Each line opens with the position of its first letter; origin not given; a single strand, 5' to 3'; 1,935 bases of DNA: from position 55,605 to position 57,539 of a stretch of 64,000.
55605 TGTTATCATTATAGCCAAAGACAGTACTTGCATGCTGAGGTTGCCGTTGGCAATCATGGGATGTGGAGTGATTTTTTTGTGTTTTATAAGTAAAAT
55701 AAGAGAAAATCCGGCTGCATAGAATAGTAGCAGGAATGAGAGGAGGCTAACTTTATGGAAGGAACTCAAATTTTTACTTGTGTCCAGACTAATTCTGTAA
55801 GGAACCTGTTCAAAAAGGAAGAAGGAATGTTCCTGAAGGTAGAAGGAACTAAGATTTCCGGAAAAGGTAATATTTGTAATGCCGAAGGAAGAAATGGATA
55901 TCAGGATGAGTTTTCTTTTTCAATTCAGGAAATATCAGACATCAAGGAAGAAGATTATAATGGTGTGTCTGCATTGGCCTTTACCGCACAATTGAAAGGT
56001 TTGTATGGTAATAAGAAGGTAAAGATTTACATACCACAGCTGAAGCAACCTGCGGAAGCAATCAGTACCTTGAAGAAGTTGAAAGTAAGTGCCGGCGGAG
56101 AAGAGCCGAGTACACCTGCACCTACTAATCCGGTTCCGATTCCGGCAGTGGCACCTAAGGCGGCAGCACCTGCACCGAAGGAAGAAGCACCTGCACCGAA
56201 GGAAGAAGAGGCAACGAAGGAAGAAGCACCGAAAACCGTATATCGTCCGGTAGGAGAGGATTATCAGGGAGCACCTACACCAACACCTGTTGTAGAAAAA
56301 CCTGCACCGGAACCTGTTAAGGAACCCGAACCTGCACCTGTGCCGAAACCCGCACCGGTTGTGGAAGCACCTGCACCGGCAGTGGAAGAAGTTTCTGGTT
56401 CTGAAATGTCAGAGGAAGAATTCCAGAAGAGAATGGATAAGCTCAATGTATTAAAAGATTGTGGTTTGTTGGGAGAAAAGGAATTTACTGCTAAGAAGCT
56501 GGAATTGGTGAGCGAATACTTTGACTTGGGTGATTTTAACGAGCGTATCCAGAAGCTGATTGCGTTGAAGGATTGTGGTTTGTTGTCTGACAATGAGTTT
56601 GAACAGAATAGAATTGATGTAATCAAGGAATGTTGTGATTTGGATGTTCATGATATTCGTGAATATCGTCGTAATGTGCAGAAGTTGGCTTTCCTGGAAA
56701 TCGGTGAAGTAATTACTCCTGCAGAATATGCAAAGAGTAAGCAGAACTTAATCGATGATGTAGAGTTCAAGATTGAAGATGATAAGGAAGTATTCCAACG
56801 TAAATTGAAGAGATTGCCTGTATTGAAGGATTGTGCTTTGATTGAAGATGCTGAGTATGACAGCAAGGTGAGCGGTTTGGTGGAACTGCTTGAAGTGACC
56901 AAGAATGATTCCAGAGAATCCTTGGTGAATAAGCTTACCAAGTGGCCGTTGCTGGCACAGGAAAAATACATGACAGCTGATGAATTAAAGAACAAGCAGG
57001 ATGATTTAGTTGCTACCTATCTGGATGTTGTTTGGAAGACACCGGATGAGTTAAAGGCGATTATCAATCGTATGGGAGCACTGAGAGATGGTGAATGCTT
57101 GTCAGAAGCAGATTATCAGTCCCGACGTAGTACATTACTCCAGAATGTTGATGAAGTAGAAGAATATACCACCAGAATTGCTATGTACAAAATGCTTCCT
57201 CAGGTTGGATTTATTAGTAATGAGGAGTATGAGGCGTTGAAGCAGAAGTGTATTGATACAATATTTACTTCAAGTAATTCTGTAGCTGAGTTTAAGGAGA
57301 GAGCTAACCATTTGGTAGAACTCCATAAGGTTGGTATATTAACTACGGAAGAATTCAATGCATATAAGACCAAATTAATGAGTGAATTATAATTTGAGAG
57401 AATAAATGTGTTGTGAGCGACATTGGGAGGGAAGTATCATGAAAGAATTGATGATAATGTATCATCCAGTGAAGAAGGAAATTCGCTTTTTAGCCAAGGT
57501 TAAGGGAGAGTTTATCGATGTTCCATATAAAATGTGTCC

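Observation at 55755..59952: Two-gene operon: eight-fold SHOCT-repeat protein plus a solitary dynamin-like GTPase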

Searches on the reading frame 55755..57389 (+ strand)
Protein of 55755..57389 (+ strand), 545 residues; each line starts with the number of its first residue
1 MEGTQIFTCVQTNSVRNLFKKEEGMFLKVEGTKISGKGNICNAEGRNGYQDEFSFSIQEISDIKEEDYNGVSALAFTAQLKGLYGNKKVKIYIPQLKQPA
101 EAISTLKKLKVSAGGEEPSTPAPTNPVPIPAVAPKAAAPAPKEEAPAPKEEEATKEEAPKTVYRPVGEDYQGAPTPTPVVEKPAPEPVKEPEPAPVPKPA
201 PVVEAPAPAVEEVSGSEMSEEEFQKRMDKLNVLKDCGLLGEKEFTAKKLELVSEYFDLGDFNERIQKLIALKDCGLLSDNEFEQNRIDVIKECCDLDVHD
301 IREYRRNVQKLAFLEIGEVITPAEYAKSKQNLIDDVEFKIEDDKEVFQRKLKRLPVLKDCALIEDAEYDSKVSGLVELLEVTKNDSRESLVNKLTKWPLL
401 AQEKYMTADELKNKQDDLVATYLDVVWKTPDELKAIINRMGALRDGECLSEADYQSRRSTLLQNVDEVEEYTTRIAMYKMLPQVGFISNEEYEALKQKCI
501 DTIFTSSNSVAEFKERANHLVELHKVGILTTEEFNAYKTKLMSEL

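Call 3: search_protein_families(library=pfam, proteins=[window:55755-57389:+], max_evalue=1)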
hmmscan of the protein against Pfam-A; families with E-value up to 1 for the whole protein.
window:55755-57389:+ (545 aa): 3 families
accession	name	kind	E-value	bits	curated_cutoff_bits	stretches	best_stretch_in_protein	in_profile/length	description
PF09851.14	SHOCT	-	1.6e-12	47.1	27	3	263-284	1-22/28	Short C-terminal domain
PF21906.2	NrtR_WHD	-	0.042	14.4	27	0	210-237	18-45/61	NrtR DNA-binding winged helix domain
PF05120.17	GvpG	-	0.083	13.5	30.6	0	220-253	30-63/67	Gas vesicle protein G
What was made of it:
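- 55755..57392 (+): Gene A: a 545-aa cytoplasmic SHOCT-array protein. Pfam SHOCT (call 3).
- On SHOCT domain (PF09851): 47.1 bits against 27, with three stretches passing individually (call 3).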

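Call 4: search_protein_families(library=padloc, proteins=[window:55755-57389:+], max_evalue=1)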
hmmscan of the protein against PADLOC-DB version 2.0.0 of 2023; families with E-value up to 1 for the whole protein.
window:55755-57389:+ (545 aa): 0 families
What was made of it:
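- On Known anti-phage defence systems (PADLOC-DB v2, including the Eleos/Dynamins LeoA/B/C models): No families at E up to 1 for either protein (call 4).
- No PADLOC model hits either protein (call 4).
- Tried and rejected: PADLOC on both proteins: no hit (call 4).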

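Call 5: search_protein_families(library=ncbifam, proteins=[window:55755-57389:+], max_evalue=1)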
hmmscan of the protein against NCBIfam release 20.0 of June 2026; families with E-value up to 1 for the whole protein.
window:55755-57389:+ (545 aa): 3 families
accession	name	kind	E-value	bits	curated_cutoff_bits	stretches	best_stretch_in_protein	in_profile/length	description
NF008810.0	PRK11832.1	equivalog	0.037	13.7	359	1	426-488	111-173/207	hydrogen peroxide resistance inhibitor IprA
TIGR03142.1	cytochro_ccmI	equivalog_domain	0.15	12.4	29.3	0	339-387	33-82/118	c-type cytochrome biogenesis protein CcmI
NF033760.1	gliding_GltG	equivalog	0.23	9.9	650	1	131-213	109-190/650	adventurous gliding motility protein GltG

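Call 10: find_homologous_proteins(query=window:55755-57389:+, max_evalue=0.001)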
Query window:55755-57389:+ (545 aa): 98 proteins with E <= 0.001 among 8000 candidates.
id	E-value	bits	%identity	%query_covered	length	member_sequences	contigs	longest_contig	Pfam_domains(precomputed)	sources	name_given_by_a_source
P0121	0.0e+0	1128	95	100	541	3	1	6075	PF09851.15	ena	-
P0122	0.0e+0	1066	89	100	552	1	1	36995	PF09851.15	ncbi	-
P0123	8.0e-273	924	75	100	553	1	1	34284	PF09851.15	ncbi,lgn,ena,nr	ncbi:MAG: hypothetical protein IJ379_10805 [Lachnospiraceae bacterium]|nr:hypothetical protein [Lach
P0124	5.6e-235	799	64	100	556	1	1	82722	PF09851.15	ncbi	-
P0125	4.3e-209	714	58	100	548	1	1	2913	PF09851.15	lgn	-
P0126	6.4e-205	700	58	100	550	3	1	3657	PF09851.15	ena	-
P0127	6.7e-204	696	57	100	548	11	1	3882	PF09851.15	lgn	-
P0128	6.6e-203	693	60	100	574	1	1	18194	PF09851.15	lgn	-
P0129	2.8e-197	675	61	100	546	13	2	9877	PF09851.15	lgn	-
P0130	3.1e-197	674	57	100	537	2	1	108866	PF09851.15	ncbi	-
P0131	7.9e-193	660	56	100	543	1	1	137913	PF09851.15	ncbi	-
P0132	2.7e-192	658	58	100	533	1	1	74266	PF09851.15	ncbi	-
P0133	1.0e-191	656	54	100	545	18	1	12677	PF09851.15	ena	-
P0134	1.4e-190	652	56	100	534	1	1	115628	PF09851.15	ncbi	-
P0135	2.4e-190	652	56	100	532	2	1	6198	PF09851.15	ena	-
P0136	1.8e-188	646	54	100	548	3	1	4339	PF09851.15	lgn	-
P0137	1.9e-187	642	57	100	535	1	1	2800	PF09851.15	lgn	-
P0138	2.2e-187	642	55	100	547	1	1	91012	PF09851.15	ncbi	-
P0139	5.3e-187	641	56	100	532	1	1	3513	PF09851.15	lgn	-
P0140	6.1e-187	641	55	100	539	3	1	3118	PF09851.15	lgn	-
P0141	7.0e-187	640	55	100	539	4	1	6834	PF09851.15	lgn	-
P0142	1.2e-185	636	56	100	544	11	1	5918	PF09851.15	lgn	-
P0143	2.0e-185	636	55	100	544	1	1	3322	PF09851.15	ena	-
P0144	4.3e-185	634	54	100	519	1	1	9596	PF09851.15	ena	-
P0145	5.0e-185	634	55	100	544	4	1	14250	PF09851.15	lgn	-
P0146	6.0e-183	627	54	100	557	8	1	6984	PF09851.15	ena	-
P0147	1.1e-180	620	56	100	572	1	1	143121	PF09851.15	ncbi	-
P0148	8.0e-178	610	54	100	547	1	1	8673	PF09851.15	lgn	-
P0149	2.8e-177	609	57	96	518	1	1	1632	PF09851.15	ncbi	-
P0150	1.0e-170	587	52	100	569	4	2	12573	PF09851.15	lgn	-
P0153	1.3e-150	521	45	100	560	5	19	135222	PF09851.15,PF05120.18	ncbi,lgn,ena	-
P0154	1.6e-150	520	48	100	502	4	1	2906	PF09851.15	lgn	-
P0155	2.6e-150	520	48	100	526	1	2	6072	PF09851.15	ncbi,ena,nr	ncbi:MAG: hypothetical protein IJF07_08035 [Lachnospiraceae bacterium]|nr:hypothetical protein [Lach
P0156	6.2e-150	518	47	100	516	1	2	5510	PF09851.15,PF05120.18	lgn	-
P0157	9.7e-150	518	46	100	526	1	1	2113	PF09851.15,PF05120.18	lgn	-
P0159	2.7e-148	513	47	100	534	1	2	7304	PF09851.15,PF05120.18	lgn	-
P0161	1.4e-147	511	44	97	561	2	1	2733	PF09851.15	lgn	-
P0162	4.1e-147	509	45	99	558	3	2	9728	PF09851.15,PF05120.18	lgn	-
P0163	4.9e-147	509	46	97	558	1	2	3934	PF09851.15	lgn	-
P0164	2.2e-146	507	45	99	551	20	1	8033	PF09851.15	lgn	-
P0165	3.7e-146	506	45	100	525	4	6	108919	PF09851.15,PF05120.18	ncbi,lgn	-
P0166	4.3e-146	506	45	100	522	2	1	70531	PF09851.15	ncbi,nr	ncbi:MAG: hypothetical protein NC126_02180 [Clostridium sp.]|nr:hypothetical protein [Clostridium sp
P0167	1.7e-145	504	45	99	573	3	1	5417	PF09851.15,PF20612.4,PF05120.18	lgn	-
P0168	5.7e-145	502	45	100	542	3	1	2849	PF09851.15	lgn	-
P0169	6.3e-145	502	45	100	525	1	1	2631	PF09851.15,PF05120.18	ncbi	-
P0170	1.6e-144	501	49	100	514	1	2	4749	PF09851.15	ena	-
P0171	7.2e-144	498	48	100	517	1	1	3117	PF09851.15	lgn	-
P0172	3.5e-143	496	57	60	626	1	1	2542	PF09851.15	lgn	-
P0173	3.7e-143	496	45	100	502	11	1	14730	PF09851.15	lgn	-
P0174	2.7e-142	493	43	97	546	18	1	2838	PF09851.15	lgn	-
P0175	3.8e-142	493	46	100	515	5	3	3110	PF09851.15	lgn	-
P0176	8.5e-142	492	44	100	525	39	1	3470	PF09851.15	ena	-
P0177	1.1e-141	491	46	97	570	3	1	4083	PF09851.15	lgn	-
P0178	1.5e-141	491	43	100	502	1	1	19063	PF09851.15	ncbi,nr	ncbi:MAG: hypothetical protein NC081_10200 [Roseburia sp.]|nr:hypothetical protein [Roseburia sp.]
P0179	4.6e-141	489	45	100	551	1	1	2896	PF09851.15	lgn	-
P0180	7.8e-141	488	45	100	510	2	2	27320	PF09851.15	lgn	-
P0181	9.7e-141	488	44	100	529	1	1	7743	PF09851.15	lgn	-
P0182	2.5e-140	487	44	99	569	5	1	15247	PF09851.15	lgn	-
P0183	3.8e-140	486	47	100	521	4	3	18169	PF09851.15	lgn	-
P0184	3.9e-140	486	41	100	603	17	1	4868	PF09851.15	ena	-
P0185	5.3e-140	486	43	99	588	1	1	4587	PF09851.15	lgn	-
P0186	9.1e-140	485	43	100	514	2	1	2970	PF09851.15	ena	-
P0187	1.1e-139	485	48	100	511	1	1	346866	PF09851.15,PF20612.4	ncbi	-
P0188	2.6e-139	483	44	100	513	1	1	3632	PF09851.15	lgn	-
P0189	6.7e-139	482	43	97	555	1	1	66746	PF09851.15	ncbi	ncbi:MAG: hypothetical protein ACI4HQ_03820 [Acetatifactor sp.]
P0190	7.1e-138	479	44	100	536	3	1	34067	PF09851.15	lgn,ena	-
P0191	2.9e-137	477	41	100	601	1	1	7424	PF09851.15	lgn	-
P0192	3.7e-137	476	42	100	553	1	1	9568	PF09851.15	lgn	-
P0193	6.2e-135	469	42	100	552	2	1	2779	PF09851.15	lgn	-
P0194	9.0e-135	468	45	61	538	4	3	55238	PF09851.15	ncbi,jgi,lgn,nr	ncbi:MAG: hypothetical protein K6F31_05255 [Acetatifactor sp.]|nr:hypothetical protein [Acetatifacto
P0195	1.6e-134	468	43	100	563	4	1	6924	PF09851.15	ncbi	-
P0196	3.1e-134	467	42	100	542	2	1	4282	PF09851.15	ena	-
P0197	4.0e-134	466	43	100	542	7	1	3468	PF09851.15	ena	-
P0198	9.5e-134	465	42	100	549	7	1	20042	PF09851.15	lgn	-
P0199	2.0e-133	464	42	100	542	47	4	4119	PF09851.15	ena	-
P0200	8.6e-133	462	41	100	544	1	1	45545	PF09851.15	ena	-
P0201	1.2e-132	461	42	100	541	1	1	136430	PF09851.15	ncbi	ncbi:MAG: hypothetical protein ACI4FY_09195 [Acetatifactor sp.]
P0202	1.0e-125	439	41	100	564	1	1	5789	PF09851.15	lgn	-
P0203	1.1e-124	435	47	61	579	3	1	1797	PF09851.15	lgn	-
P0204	1.9e-124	434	46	28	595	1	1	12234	PF09851.15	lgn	-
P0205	2.2e-123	431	47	61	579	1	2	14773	PF09851.15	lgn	-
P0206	2.3e-123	431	47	61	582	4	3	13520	PF09851.15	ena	-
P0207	2.5e-123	431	47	61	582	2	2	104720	PF09851.15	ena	-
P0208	2.7e-122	427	47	61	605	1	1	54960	PF09851.15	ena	-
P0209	8.3e-121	422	43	28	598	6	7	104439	PF09851.15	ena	-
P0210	2.6e-119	417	39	100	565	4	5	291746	PF09851.15,PF05120.18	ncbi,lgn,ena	-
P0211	1.2e-118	415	39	100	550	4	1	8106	PF09851.15,PF05120.18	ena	-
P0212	1.9e-118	415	39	100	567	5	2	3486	PF09851.15,PF05120.18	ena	-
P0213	1.0e-117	412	38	100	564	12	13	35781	PF09851.15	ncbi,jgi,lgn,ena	-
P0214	8.6e-112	393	39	100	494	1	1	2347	PF09851.15,PF05120.18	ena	-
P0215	8.0e-95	337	55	56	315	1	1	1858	PF09851.15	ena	-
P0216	4.8e-94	334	45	65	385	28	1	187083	PF09851.15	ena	-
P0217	1.7e-81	293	38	74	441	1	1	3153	PF09851.15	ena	-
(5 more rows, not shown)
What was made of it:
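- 55755..57392 (+): 98 homologue clusters, all from Lachnospiraceae (call 10).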

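Call 15: find_encoding_contigs(protein=P0187, flank=8000, max_places=2)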
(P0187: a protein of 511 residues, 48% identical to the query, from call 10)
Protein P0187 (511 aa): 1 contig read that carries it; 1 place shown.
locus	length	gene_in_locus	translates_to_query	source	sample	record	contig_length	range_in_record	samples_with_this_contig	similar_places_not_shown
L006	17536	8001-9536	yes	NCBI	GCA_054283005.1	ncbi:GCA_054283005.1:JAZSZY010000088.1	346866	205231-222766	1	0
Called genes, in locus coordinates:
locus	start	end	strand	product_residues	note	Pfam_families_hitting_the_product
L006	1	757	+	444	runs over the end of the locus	PF02481:DNA_processg_A, PF18306:LDcluster4 (faint)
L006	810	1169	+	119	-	-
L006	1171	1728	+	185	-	-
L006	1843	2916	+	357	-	PF04551:GcpE, PF26540:GcpE_C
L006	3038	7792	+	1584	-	PF14480:DNA_pol3_a_NI, PF01336:tRNA_anti-codon (weak), PF02811:PHP, PF00929:RNase_T, PF07733:DNA_pol3_alpha, PF17657:DNA_pol3_finger, PF14579:HHH_6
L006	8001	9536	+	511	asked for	PF09851:SHOCT (faint), PF20612:SHOCT_2 (faint)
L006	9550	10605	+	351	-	PF00437:T2SSE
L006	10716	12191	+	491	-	PF04932:Wzy_C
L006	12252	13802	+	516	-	PF01266:DAO (faint), PF01593:Amino_oxidase, PF01946:Thi4 (weak), PF13450:NAD_binding_8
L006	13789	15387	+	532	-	PF13231:PMT_2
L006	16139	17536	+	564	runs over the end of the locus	PF05157:MshEN, PF00437:T2SSE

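Call 33: find_encoding_contigs(protein=P0210, flank=10000, max_places=3)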
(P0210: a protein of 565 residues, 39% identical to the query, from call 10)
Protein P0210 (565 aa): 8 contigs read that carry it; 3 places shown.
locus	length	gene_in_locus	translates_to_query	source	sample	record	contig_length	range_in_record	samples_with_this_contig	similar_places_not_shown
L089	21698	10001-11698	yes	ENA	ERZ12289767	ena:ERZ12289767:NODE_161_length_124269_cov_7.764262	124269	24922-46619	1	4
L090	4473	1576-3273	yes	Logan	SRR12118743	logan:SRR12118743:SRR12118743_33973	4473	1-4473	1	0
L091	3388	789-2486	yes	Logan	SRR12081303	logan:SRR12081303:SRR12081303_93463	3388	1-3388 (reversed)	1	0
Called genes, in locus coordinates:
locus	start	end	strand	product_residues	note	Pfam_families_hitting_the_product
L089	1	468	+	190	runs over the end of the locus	-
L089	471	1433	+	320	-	PF00849:PseudoU_synth_2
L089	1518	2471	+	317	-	PF13393:tRNA-synt_His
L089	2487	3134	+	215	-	PF01634:HisG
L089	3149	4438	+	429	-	PF00815:Histidinol_dh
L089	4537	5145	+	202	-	PF00475:IGPD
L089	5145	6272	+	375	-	PF01502:PRA-CH, PF01503:PRA-PH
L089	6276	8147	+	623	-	PF19864:Radical_SAM_N2, PF04055:Radical_SAM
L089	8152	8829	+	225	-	PF10105:DUF2344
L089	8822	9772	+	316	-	PF10150:RNase_E_G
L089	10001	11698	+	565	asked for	PF05120:GvpG (faint), PF09851:SHOCT (faint)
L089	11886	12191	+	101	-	PF00829:Ribosomal_L21p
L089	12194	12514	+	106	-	PF04327:Peptidase_Prp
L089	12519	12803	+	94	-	PF01016:Ribosomal_L27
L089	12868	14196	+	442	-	PF01018:GTP1_OBG, PF01926:MMR_HSR1, PF02421:FeoB_N, PF09269:DUF1967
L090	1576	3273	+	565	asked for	PF05120:GvpG (faint), PF09851:SHOCT (faint)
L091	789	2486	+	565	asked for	PF05120:GvpG (faint), PF09851:SHOCT (faint)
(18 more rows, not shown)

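Call 34: find_encoding_contigs(protein=P0153, flank=10000, max_places=3)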
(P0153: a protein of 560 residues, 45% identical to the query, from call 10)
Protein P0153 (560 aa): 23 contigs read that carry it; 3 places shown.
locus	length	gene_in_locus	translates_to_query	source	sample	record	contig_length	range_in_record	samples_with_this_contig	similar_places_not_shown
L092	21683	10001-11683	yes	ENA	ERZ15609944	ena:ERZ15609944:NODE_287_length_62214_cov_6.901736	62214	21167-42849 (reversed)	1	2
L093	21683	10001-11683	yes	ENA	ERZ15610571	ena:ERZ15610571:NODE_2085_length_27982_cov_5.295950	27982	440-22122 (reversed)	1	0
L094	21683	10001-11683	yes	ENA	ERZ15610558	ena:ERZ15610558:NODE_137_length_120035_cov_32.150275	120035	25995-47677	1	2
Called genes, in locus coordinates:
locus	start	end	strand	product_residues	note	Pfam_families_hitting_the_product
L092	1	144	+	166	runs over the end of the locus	PF07963:N_methyl (weak)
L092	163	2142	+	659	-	PF07963:N_methyl (weak)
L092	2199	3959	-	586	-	-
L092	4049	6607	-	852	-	PF01926:MMR_HSR1 (faint), PF00350:Dynamin_N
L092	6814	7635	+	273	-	PF00535:Glycos_transf_2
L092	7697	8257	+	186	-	PF13489:Methyltransf_23 (faint)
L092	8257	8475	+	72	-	-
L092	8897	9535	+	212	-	PF13749:HATPase_c_4, PF21247:Fic-like_C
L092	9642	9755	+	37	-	-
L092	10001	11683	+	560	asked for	PF09851:SHOCT (faint), PF05120:GvpG (faint)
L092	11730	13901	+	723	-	PF01751:Toprim, PF01131:Topoisom_bac, PF01396:Zn_ribbon_Top1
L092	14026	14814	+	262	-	PF06018:CodY, PF08222:HTH_CodY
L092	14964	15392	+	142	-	-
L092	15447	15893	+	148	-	PF00460:Flg_bb_rod, PF06429:Flg_bbr_C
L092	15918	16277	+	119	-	PF02049:FliE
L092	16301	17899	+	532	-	PF01514:YscJ_FliF, PF08345:YscJ_FliF_C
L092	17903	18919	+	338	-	PF03448:MgtE_N (faint), PF14842:FliG_N, PF14841:FliG_M, PF14842:FliG_N, PF01706:FliG_C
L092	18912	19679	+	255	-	PF02108:FliH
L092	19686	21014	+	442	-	PF02874:ATP-synt_ab_N (weak), PF00006:ATP-synt_ab, PF18269:T3SS_ATPase_C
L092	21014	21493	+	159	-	PF02050:FliJ, PF16789:YscO-like (weak)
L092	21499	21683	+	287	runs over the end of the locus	PF03448:MgtE_N (weak)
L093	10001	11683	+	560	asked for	PF09851:SHOCT (faint), PF05120:GvpG (faint)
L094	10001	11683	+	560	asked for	PF09851:SHOCT (faint), PF05120:GvpG (faint)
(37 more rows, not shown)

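Call 54: find_encoding_contigs(protein=P0213, flank=6000, max_places=6)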
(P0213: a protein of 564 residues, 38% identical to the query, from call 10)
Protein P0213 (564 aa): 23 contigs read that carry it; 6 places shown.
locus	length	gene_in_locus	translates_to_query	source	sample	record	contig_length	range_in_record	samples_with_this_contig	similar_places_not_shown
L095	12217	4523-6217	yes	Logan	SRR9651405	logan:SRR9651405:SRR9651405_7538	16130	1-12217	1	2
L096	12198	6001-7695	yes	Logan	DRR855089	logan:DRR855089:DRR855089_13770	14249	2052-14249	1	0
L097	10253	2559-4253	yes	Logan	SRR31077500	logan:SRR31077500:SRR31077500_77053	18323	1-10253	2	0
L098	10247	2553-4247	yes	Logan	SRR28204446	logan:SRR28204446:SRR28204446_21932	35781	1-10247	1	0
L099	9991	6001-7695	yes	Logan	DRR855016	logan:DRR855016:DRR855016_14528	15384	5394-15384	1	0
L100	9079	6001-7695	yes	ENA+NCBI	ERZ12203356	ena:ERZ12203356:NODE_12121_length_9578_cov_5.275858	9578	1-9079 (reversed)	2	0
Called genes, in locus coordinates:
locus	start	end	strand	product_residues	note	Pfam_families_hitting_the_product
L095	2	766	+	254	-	?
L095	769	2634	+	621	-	PF19864:Radical_SAM_N2, PF04055:Radical_SAM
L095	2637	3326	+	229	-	PF10105:DUF2344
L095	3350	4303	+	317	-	PF10150:RNase_E_G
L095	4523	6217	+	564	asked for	PF09851:SHOCT (faint)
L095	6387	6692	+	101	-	PF00829:Ribosomal_L21p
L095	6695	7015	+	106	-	PF04327:Peptidase_Prp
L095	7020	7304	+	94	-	PF01016:Ribosomal_L27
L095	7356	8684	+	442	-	PF01018:GTP1_OBG, PF01926:MMR_HSR1, PF02421:FeoB_N, PF09269:DUF1967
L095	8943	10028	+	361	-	PF02899:Phage_int_SAM_1 (weak), PF00589:Phage_integrase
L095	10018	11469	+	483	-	PF00589:Phage_integrase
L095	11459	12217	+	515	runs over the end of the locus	PF00589:Phage_integrase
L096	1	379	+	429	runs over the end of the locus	PF00815:Histidinol_dh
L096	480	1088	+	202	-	PF00475:IGPD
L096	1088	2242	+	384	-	PF01502:PRA-CH, PF01503:PRA-PH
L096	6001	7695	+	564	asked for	PF09851:SHOCT (faint)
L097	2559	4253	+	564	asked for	PF09851:SHOCT (faint)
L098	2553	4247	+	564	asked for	PF09851:SHOCT (faint)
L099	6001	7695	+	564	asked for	PF09851:SHOCT (faint)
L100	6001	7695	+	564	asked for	PF09851:SHOCT (faint)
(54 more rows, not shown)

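Call 57: predict_structure(alignment_id=A2)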
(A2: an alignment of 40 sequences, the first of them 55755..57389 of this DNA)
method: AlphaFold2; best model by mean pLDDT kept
length: 545 residues; sequences in the alignment: 40
mean_pLDDT: 80.0   pTM: 0.54
mean pLDDT of the five models: 80.0, 79.4, 78.2, 77.5, 76.7
residues with pLDDT >= 90: 259; 70-90: 165; 50-70: 17; < 50: 104
segments of 3 or more residues with pLDDT < 50: 13-16, 117-141, 143-173, 175-213
pLDDT, mean of each block of 10 residues (from residue 1): 78 52 80 93 90 93 92 92 79 91 91 62 36 44 45 41 38 46 45 42 40 57 88 88 84 85 88 89 90 90 91 87 92 93 94 93 93 94 89 94 93 93 90 92 92 93 92 91 91 91 85 88 91 92 80
secondary structure, 60 per line:
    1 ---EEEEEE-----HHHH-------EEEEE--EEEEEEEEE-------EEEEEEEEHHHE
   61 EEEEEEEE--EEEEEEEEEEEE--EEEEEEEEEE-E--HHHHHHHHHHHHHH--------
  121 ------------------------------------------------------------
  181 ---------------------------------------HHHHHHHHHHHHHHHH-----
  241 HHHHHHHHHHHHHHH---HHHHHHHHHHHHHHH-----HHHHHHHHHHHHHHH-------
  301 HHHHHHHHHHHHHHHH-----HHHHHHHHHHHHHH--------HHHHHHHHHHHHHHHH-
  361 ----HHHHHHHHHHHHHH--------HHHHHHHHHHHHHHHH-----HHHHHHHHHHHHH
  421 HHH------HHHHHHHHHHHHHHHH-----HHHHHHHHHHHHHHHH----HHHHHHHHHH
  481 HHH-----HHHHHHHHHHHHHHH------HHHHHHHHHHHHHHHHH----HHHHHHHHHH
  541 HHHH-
elements in order: E4-9 H15-18 E26-30 E33-41 E49-56 E60-68 E71-82 E85-94 H99-112 H220-235 H241-255 H259-273 H279-293 H301-316 H322-335 H344-359 H365-378 H387-402 H408-423 H430-445 H451-466 H471-483 H489-503 H510-526 H531-544
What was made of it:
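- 55755..57392 (+): AF2 model with mean pLDDT 80 (call 57).
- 55755..56090 (+): Gene A residues 1-112: predicted PH/PTB-like beta-sandwich capped by a C-terminal helix. Seven strands plus helix 99-112 at pLDDT about 90 (call 57).
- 56091..56411 (+): Gene A residues 113-219: disordered Pro/Ala/Glu/Lys-rich linker, variable in length and sequence between homologues. pLDDT below 50 (call 57).
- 56412..57389 (+): Gene A residues 220-545: eight SHOCT two-helix hairpins predicted to stack into an alpha-solenoid. 16 helices at pLDDT about 90 (call 57).
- On SHOCT domain (PF09851): Eight helix hairpins in the model (call 57).
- On PH-like (pleckstrin homology / PTB) fold: The predicted topology fits (call 57).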
